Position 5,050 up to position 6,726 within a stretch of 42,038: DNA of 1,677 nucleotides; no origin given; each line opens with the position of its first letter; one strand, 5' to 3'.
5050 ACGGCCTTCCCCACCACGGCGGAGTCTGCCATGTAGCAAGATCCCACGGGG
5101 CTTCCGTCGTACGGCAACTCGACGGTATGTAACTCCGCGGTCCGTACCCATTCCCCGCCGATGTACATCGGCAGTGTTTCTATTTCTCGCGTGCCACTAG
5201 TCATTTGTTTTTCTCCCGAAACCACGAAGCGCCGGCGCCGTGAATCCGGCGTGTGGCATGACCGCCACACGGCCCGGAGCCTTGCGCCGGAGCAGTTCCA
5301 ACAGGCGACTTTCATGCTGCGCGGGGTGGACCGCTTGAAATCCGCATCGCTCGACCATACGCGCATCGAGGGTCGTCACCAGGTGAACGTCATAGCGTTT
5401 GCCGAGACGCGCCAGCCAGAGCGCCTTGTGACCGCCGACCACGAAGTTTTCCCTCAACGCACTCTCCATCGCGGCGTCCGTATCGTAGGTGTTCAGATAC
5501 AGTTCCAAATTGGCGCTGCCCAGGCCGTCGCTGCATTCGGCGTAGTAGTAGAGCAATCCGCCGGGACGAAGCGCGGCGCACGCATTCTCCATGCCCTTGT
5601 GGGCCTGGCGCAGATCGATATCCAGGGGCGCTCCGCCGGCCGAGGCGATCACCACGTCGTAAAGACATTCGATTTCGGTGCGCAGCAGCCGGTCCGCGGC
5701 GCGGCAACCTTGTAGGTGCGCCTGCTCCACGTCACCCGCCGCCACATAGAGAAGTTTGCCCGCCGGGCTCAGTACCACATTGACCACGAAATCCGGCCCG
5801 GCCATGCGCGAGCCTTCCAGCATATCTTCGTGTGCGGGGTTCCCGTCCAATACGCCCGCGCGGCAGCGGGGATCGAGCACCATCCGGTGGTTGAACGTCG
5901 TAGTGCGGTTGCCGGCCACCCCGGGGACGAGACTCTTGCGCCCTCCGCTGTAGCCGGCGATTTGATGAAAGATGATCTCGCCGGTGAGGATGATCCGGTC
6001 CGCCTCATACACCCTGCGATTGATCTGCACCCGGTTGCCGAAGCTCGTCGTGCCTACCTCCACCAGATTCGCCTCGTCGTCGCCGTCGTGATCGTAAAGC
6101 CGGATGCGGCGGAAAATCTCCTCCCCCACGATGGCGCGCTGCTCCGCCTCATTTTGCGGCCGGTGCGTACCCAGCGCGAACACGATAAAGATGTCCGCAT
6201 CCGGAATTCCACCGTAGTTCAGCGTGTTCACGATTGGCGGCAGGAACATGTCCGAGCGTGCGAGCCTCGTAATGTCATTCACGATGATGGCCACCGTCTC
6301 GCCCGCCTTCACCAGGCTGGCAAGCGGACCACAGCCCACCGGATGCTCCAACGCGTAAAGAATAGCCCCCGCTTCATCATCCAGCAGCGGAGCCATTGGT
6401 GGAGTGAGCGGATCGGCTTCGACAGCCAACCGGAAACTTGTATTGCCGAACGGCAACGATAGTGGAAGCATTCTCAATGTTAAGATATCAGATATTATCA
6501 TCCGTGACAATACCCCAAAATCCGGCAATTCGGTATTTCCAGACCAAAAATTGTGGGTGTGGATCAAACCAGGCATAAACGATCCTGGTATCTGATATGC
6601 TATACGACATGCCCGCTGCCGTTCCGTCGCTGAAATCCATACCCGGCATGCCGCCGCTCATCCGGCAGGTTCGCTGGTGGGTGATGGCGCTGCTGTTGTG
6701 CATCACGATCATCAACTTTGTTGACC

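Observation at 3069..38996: Window-scale linkage: organosulfonate desulfonation genes and a complete Dsr sulfite-reduction system in one co-directional gene field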

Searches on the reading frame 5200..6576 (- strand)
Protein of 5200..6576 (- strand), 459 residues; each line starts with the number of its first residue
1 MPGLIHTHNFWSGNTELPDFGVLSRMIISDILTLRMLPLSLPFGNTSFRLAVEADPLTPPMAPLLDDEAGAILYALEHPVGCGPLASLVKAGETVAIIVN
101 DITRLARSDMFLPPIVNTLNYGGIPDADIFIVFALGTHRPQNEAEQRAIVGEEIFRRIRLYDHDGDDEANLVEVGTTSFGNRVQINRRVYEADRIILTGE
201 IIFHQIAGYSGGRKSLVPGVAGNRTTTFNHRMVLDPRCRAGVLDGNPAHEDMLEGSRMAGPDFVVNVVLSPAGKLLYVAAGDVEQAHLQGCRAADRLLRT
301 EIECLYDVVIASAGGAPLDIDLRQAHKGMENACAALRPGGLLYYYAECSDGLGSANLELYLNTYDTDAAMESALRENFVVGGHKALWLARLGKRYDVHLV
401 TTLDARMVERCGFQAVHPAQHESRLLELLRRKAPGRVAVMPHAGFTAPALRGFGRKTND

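Call 3: search_protein_families(library=pfam, proteins=[window:5200-6576:-])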
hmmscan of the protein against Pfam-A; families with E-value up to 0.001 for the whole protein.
window:5200-6576:- (459 aa): 3 families
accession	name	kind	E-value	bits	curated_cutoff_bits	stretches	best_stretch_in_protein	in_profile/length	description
PF09861.14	Lar_N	-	1.6e-64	217.3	23.3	1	57-239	19-202/204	Lactate racemase N-terminal domain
PF21113.2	LarA_C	-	1.2e-11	45.3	25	1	307-416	7-121/152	Lactate racemase C-terminal domain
PF04015.17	DUF362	-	0.00091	19.8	24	0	156-264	64-160/200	Domain of unknown function (DUF362)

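Call 9: search_protein_families(library=ncbifam, proteins=[window:5200-6576:-], max_evalue=0.00001)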
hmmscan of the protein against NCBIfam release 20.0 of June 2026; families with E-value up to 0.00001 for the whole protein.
window:5200-6576:- (459 aa): 5 families
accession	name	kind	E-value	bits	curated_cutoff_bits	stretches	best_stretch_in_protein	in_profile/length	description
NF052525.1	NPN_LarAH10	equivalog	1e-117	393.5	540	1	40-448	4-425/426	NPN-dependent 2-hydroxyacid racemase, LarAH10 family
NF052593.1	NPN_racem_MAR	equivalog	5e-117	391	500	1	40-449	2-414/415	nickel-dependent malate racemase, LarAH6 family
NF052595.1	NPN_LarAH5_MAR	equivalog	2.2e-94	316.8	462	1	40-448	2-413/415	nickel-dependent malate racemase, LarAH5 family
NF033504.2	Ni_dep_LarA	equivalog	3.7e-83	279.6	460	1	40-442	3-415/422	nickel-dependent lactate racemase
NF052592.1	LarAH_14_15_16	equivalog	2.9e-24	85.3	740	1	60-231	36-211/520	NPN-dependent hydroxyacid isomerase, LarAH14/15/16 family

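Call 26: find_homologous_proteins(query=window:5200-6576:-, max_evalue=1e-20)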
Query window:5200-6576:- (459 aa): 1646 proteins with E <= 1e-20 among 8000 candidates; the best 120 are listed.
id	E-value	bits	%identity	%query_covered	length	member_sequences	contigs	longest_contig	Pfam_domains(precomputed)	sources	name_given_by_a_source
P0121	0.0e+0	1046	100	100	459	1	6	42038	PF21113.3,PF09861.15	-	-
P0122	9.5e-229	778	82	92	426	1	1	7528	PF21113.3,PF09861.15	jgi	jgi:nickel-dependent lactate racemase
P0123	3.1e-228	776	81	92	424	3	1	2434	PF21113.3,PF09861.15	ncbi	ncbi:MAG TPA: nickel-dependent lactate racemase [bacterium]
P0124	4.0e-228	776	81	92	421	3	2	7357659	PF21113.3,PF09861.15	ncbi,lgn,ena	-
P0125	2.9e-221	753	80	91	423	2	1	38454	PF21113.3,PF09861.15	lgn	-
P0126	3.9e-221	753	83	88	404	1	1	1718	PF21113.3,PF09861.15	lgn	-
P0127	2.9e-218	743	78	92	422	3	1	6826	PF21113.3,PF09861.15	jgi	jgi:nickel-dependent lactate racemase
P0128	3.7e-217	740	78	91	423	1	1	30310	PF21113.3,PF09861.15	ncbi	-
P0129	3.1e-216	737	78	92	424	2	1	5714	PF21113.3,PF09861.15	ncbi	-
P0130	6.9e-212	722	77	92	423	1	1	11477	PF21113.3,PF09861.15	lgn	-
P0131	2.5e-210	717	75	91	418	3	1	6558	PF21113.3,PF09861.15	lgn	-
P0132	7.8e-209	712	77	90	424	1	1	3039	PF21113.3,PF09861.15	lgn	-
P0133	1.4e-206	705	76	91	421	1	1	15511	PF21113.3,PF09861.15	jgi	jgi:lactate racemase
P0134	2.3e-203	694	73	90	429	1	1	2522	PF21113.3,PF09861.15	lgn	-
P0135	1.3e-200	685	73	91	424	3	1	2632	PF21113.3,PF09861.15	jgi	jgi:nickel-dependent lactate racemase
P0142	4.9e-191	654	72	90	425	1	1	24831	PF21113.3,PF09861.15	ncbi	-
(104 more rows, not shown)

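Call 27: find_encoding_contigs(protein=P0124, flank=10000, max_places=2)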
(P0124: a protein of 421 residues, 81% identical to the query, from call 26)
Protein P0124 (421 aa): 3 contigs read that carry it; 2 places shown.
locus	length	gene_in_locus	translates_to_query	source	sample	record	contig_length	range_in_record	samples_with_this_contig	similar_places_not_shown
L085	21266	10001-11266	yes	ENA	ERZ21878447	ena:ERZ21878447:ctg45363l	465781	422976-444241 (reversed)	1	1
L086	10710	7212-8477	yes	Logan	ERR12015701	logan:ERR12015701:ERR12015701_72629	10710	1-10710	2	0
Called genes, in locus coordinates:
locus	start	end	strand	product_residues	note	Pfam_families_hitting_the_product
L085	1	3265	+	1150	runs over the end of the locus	PF13620:CarboxypepD_reg, PF07715:Plug (faint), PF25183:OMP_b-brl_4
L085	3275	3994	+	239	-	PF01261:AP_endonuc_2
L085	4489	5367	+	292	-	PF01408:GFO_IDH_MocA, PF22725:GFO_IDH_MocA_C3, PF02894:GFO_IDH_MocA_C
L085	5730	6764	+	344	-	PF01263:Aldose_epim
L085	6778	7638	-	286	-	PF01261:AP_endonuc_2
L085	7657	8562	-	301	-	-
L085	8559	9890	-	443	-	PF00083:Sugar_tr (weak), PF07690:MFS_1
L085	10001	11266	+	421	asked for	PF09861:Lar_N, PF21113:LarA_C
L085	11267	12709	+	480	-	PF00171:Aldedh, PF05893:LuxC (weak)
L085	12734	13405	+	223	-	PF00923:TAL_FSA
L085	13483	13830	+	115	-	-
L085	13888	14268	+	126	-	PF01408:GFO_IDH_MocA (weak)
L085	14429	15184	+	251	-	PF04962:KduI, PF07883:Cupin_2 (faint)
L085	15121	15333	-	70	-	-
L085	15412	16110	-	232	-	PF00392:GntR, PF07729:FCD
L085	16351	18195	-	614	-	PF03916:NrfD, PF14522:Cytochrome_C7 (faint), PF14537:Cytochrom_c3_2 (faint), PF02085:Cytochrom_CIII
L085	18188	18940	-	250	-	PF00037:Fer4 (faint), PF12797:Fer4_2 (faint), PF13237:Fer4_10 (faint), PF12838:Fer4_7 (faint), PF13247:Fer4_11, PF12837:Fer4_6 (weak), PF13187:Fer4_9 (weak)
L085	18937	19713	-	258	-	-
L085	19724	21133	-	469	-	PF13183:Fer4_8 (weak), PF13534:Fer4_17 (weak), PF02754:CCG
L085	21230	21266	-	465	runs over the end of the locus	PF01656:CbiA, PF13500:AAA_26 (weak), PF07685:GATase_3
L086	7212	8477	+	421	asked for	PF09861:Lar_N, PF21113:LarA_C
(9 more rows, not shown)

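Call 28: find_encoding_contigs(protein=P0128, flank=10000, max_places=2)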
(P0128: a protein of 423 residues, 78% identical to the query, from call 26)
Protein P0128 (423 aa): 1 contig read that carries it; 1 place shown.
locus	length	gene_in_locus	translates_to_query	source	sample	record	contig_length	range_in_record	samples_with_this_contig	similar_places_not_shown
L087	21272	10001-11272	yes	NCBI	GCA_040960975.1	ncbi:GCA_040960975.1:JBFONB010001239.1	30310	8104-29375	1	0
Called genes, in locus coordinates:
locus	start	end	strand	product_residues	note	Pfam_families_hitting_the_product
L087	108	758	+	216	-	-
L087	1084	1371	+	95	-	-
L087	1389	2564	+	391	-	PF04295:GD_AH_second, PF20629:GD_AH_C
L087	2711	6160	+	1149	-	PF13620:CarboxypepD_reg, PF07715:Plug (faint), PF25183:OMP_b-brl_4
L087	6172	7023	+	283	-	PF01261:AP_endonuc_2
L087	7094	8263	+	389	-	PF01408:GFO_IDH_MocA, PF02894:GFO_IDH_MocA_C, PF22725:GFO_IDH_MocA_C3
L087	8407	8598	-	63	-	-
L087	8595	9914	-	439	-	PF07690:MFS_1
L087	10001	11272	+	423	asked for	PF09861:Lar_N, PF21113:LarA_C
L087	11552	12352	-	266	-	PF00392:GntR, PF07729:FCD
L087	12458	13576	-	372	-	PF01408:GFO_IDH_MocA, PF02894:GFO_IDH_MocA_C, PF22725:GFO_IDH_MocA_C3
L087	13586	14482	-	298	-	PF01261:AP_endonuc_2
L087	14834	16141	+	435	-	PF01120:Alpha_L_fucos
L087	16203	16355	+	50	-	-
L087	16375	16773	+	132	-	-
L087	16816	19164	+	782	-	PF01074:Glyco_hydro_38N, PF07748:Glyco_hydro_38C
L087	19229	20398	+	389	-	PF01208:URO-D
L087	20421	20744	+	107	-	PF05336:rhaM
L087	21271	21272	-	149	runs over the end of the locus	PF01978:TrmB (faint), PF12802:MarR_2, PF01047:MarR, PF13463:HTH_27 (weak)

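Call 29: find_encoding_contigs(protein=P0142, flank=10000, max_places=2)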
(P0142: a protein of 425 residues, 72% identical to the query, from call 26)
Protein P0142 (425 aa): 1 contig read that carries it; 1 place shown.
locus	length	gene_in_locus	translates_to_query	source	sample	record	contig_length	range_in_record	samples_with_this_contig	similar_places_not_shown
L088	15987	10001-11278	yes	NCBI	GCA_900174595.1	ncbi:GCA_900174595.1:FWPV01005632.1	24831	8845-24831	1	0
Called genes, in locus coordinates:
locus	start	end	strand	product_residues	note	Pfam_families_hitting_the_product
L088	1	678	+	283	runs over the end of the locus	PF01261:AP_endonuc_2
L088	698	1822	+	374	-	PF01408:GFO_IDH_MocA, PF22725:GFO_IDH_MocA_C3, PF02894:GFO_IDH_MocA_C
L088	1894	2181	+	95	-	-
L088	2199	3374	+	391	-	PF04295:GD_AH_second, PF20629:GD_AH_C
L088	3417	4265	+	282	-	PF01261:AP_endonuc_2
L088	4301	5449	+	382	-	PF01408:GFO_IDH_MocA, PF22725:GFO_IDH_MocA_C3, PF02894:GFO_IDH_MocA_C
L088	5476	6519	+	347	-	PF01263:Aldose_epim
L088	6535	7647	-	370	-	PF04909:Amidohydro_2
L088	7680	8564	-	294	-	PF01182:Glucosamine_iso (faint)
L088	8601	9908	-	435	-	PF07690:MFS_1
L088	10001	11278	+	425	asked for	PF09861:Lar_N, PF21113:LarA_C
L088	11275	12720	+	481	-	PF00171:Aldedh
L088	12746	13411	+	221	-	PF00923:TAL_FSA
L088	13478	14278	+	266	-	PF04962:KduI, PF07883:Cupin_2 (faint)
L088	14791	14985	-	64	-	PF00392:GntR, PF13412:HTH_24 (weak)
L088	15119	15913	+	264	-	PF00590:TP_methylase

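Call 40: find_related_loci(query=P0124, collection=metagenome_contigs, flank=10000)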
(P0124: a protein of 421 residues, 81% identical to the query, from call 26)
Query P0124 (421 aa) in metagenome_contigs; peptide patterns used: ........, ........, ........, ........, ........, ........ (x = any residue, [..] = any of these).
171 stretches matched a pattern; 50 encode a relative of the query (tblastn E <= 1e-3); 50 distinct loci.
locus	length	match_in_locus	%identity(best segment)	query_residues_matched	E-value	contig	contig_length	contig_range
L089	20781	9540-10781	72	1-413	0e+0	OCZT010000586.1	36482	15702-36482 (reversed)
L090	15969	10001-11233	71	5-415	0e+0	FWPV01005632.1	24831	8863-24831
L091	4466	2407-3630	68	6-413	0e+0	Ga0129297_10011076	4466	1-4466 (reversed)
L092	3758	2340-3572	68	3-413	0e+0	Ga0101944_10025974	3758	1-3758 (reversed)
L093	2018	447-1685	65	3-415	0e+0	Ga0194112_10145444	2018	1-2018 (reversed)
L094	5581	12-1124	69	49-418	4e-172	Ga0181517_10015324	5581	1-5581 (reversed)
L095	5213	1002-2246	61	3-416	4e-171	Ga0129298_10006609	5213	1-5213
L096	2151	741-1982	60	3-415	0e+0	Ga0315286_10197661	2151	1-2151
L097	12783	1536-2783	58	1-415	3e-160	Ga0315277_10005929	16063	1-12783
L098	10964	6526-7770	59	1-416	8e-160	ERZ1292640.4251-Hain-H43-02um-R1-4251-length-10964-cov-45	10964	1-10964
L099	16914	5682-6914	59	3-413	1e-157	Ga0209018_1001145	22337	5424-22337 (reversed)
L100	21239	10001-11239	57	3-415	5e-156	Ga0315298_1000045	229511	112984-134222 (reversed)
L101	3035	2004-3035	61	3-346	4e-148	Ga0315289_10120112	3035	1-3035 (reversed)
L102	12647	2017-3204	55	19-415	2e-141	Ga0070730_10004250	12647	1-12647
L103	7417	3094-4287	55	19-417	3e-139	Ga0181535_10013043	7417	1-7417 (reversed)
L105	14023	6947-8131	53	19-414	2e-137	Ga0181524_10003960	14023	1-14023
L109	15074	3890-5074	54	19-414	4e-136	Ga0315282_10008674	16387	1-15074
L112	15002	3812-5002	55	20-417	2e-135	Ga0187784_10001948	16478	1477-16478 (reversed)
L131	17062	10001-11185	54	19-414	1e-137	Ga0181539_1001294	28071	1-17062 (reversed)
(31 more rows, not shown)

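Call 54: search_solved_structures(query=window:5200-6474:-, max_evalue=1e-10, show_alignments=2)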
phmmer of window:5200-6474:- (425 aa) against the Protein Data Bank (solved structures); distinct sequences matched with E-value up to 1e-10: 9.
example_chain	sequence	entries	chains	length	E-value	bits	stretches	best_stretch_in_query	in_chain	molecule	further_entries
6d6z_A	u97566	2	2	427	1.9e-83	284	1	22-416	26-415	Malate racemase Mar2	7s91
9eid_A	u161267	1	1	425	5e-66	226.6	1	6-415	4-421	A broad-substrate spectrum lactate racemase A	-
9eia_A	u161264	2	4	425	5.4e-66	226.5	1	6-415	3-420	A broad-substrate spectrum lactate racemase A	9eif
2yjg_A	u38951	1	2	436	9.9e-50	172.9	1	36-337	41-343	LACTATE RACEMASE APOPROTEIN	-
8ezf_B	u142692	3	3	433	1.7e-44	155.7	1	38-335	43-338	Lactate racemase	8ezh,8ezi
6c1w_A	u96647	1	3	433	2.3e-44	155.3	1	38-335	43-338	Lactate racemase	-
5huq_A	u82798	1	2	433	2.3e-44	155.3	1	38-335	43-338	Lactate racemization operon protein LarA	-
9q3j_A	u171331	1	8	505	5.1e-21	78.3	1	32-274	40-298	DUF2088 domain-containing protein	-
9q2u_A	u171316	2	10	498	5.6e-16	61.7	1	31-196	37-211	Lactate racemase A | LarA-like nickel-pincer nucleotide cofactor-utilizing enzyme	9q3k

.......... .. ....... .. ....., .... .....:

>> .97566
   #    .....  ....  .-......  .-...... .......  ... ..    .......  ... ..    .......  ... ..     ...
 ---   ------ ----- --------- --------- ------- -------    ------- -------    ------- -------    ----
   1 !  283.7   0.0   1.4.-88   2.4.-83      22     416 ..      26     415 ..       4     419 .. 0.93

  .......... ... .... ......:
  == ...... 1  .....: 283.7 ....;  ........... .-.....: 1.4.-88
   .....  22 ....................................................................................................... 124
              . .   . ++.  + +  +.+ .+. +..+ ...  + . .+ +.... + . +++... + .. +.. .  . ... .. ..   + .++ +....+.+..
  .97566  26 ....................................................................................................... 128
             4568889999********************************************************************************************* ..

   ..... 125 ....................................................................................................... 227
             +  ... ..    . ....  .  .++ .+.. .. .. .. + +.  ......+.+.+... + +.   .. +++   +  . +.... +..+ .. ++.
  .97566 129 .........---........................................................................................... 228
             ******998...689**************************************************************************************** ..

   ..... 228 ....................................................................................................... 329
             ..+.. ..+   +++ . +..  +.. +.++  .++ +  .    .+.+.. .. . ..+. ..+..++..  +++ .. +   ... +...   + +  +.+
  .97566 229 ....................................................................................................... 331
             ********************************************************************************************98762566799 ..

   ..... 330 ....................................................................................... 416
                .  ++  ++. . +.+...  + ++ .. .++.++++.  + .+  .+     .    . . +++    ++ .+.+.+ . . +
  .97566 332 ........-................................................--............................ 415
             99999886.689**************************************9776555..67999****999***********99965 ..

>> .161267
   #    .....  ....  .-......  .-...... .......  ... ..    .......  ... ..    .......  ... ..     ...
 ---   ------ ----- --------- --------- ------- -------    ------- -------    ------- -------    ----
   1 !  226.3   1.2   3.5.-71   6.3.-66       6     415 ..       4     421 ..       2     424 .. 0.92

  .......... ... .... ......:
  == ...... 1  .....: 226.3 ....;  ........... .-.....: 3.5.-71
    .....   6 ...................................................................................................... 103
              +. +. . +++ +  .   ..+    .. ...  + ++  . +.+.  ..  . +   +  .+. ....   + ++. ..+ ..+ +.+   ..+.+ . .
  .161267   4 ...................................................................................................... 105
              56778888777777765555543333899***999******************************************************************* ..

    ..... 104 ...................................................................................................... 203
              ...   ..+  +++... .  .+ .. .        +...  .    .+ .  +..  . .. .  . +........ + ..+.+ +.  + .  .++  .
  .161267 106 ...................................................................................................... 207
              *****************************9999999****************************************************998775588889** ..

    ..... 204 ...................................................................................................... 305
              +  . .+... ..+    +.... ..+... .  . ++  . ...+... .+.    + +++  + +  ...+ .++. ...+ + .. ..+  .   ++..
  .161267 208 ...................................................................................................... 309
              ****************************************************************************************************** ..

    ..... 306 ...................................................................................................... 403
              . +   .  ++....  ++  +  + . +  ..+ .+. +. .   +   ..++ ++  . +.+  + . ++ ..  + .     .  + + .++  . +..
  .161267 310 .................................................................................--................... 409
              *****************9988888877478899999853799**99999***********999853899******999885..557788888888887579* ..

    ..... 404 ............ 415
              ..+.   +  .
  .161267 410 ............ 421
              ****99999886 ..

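Call 66: search_protein_families(library=pfam, proteins=[L085:18940-19713:-, L085:7660-8562:-, L085:13483-13827:+, L088:6538-7647:-, L088:7683-8564:-], max_evalue=0.01)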
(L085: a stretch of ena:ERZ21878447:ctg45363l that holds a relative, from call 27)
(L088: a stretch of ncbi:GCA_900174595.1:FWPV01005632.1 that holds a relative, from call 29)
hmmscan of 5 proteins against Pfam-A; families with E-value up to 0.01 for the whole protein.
L085:18940-19713:- (258 aa): 0 families

L085:7660-8562:- (301 aa): 0 families

L085:13483-13827:+ (115 aa): 0 families

L088:6538-7647:- (370 aa): 1 family
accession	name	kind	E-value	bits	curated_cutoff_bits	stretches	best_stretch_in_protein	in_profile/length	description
PF04909.20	Amidohydro_2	-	5.3e-25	89.2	26.4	1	125-365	86-288/289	Amidohydrolase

L088:7683-8564:- (294 aa): 1 family
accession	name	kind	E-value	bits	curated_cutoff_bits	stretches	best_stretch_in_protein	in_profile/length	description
PF01182.26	Glucosamine_iso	-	1.1e-05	25.8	27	1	42-175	6-143/225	Glucosamine-6-phosphate isomerases/6-phosphogluconolactonase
